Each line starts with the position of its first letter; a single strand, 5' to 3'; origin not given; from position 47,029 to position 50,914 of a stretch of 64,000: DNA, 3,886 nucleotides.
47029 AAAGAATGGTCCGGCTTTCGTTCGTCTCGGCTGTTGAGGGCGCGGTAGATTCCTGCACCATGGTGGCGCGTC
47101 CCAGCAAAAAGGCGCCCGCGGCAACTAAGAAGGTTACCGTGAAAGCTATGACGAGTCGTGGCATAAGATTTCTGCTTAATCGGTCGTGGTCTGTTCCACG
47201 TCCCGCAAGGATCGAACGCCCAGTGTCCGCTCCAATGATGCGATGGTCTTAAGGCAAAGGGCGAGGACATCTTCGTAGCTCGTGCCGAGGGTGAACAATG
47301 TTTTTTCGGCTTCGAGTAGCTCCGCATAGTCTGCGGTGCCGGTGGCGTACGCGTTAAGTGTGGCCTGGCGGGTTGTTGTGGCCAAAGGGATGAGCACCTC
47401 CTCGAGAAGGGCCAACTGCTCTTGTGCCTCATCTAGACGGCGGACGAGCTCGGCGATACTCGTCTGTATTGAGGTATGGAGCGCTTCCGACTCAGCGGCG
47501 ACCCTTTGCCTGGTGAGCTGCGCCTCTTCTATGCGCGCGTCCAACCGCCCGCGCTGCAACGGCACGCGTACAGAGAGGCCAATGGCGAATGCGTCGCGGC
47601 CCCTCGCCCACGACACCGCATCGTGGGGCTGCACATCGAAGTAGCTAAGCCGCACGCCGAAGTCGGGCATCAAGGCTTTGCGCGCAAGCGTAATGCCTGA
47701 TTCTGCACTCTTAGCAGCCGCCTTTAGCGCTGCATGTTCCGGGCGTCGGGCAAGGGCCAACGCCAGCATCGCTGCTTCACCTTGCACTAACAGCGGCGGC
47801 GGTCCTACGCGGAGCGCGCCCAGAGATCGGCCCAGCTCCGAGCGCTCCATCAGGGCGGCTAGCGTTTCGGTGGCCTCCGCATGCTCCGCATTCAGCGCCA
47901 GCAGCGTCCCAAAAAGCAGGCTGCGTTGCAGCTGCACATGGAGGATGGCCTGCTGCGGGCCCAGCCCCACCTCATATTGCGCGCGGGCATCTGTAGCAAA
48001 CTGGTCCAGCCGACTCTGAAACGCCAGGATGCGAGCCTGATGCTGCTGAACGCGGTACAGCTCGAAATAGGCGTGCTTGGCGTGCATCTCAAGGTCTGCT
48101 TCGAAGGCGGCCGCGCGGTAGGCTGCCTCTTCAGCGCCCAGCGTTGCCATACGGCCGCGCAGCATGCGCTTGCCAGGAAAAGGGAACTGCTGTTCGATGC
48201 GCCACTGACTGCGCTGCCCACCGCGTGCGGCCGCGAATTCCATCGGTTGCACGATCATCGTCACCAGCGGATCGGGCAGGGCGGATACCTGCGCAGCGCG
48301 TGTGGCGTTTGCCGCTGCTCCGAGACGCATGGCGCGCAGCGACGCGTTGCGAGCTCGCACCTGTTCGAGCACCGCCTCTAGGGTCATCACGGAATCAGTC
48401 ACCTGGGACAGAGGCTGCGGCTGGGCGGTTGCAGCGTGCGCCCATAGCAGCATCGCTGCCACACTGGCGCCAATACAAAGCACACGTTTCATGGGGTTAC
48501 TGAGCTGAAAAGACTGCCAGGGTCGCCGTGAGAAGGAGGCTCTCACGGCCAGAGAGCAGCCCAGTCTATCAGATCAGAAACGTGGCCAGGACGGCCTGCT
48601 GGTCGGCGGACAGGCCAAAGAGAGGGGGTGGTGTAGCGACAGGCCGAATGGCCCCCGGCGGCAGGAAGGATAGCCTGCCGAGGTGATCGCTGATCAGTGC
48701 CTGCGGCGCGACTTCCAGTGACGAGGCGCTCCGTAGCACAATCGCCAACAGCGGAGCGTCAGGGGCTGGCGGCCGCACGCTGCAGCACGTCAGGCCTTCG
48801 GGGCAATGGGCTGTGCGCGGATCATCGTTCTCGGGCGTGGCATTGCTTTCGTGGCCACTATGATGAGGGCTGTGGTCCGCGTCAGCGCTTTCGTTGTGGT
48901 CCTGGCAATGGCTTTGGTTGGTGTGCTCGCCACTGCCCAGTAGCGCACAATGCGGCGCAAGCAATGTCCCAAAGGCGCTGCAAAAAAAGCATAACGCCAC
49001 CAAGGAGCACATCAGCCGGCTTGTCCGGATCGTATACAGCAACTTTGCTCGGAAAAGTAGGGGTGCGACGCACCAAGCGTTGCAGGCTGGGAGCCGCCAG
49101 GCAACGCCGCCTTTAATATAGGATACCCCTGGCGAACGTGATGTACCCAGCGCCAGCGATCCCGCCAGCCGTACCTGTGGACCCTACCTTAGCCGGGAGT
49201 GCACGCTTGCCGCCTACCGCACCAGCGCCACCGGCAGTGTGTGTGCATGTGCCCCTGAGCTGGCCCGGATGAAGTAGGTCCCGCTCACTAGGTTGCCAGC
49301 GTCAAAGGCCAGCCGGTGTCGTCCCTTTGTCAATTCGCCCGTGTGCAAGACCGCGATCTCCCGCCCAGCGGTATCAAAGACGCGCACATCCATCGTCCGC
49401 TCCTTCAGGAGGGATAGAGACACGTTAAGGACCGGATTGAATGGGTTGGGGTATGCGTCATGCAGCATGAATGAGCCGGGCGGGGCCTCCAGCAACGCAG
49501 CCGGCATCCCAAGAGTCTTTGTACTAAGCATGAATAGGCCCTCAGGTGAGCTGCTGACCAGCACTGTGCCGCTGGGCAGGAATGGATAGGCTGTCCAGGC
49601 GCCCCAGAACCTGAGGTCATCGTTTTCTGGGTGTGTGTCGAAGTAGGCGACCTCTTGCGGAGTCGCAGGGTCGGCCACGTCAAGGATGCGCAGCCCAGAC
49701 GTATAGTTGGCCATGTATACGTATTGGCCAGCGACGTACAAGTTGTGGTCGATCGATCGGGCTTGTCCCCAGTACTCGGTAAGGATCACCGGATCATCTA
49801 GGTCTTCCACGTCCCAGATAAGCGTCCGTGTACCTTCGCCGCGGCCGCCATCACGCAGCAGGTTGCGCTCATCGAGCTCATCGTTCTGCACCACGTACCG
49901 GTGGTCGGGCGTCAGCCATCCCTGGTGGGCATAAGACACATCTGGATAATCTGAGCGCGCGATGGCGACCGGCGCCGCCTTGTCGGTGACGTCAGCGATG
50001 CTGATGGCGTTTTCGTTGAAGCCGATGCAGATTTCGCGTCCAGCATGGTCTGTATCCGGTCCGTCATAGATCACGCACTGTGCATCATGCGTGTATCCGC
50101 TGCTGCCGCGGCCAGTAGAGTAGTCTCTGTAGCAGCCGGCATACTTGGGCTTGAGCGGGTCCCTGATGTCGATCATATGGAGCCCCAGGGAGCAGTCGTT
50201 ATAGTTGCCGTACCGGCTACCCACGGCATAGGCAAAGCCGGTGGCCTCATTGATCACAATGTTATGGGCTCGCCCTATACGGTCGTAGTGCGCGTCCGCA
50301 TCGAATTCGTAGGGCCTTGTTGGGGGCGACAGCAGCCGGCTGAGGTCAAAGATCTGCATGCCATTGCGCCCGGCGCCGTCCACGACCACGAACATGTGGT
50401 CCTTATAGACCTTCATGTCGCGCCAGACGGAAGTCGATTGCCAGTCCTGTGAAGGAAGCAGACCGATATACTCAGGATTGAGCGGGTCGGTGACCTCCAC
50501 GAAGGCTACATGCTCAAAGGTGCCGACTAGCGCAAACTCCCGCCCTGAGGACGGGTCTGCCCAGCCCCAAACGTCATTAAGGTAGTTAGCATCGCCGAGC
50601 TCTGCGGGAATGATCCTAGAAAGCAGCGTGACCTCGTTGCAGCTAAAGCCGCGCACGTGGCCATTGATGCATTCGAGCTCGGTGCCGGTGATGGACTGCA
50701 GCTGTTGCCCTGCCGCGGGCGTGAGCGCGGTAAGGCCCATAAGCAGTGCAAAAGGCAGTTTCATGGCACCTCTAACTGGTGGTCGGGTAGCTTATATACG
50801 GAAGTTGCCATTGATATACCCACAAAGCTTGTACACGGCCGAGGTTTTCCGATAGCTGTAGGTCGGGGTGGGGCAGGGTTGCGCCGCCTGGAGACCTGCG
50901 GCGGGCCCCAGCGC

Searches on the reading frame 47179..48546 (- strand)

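Call 31: search_protein_families(library=pfam, proteins=[window:47179-48546:-], max_evalue=0.00001)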
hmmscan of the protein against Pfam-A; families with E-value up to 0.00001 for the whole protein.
window:47179-48546:- (456 aa): 1 family
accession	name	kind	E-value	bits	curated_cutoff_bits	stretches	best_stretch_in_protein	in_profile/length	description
PF02321.23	OEP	-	7.8e-26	91.5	22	2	259-440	3-184/187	Outer membrane efflux protein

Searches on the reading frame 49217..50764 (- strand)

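Call 31: search_protein_families(library=pfam, proteins=[window:49217-50764:-], max_evalue=0.00001)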
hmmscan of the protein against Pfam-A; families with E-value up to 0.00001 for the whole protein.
window:49217-50764:- (516 aa): 2 families
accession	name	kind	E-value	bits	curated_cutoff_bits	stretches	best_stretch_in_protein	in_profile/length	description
PF18962.6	Por_Secre_tail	-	1.5e-08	35.3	27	1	438-506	2-67/75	Secretion system C-terminal sorting domain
PF08309.17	LVIVD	-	1.1e-07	31.6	20.2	0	341-377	6-42/42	LVIVD repeat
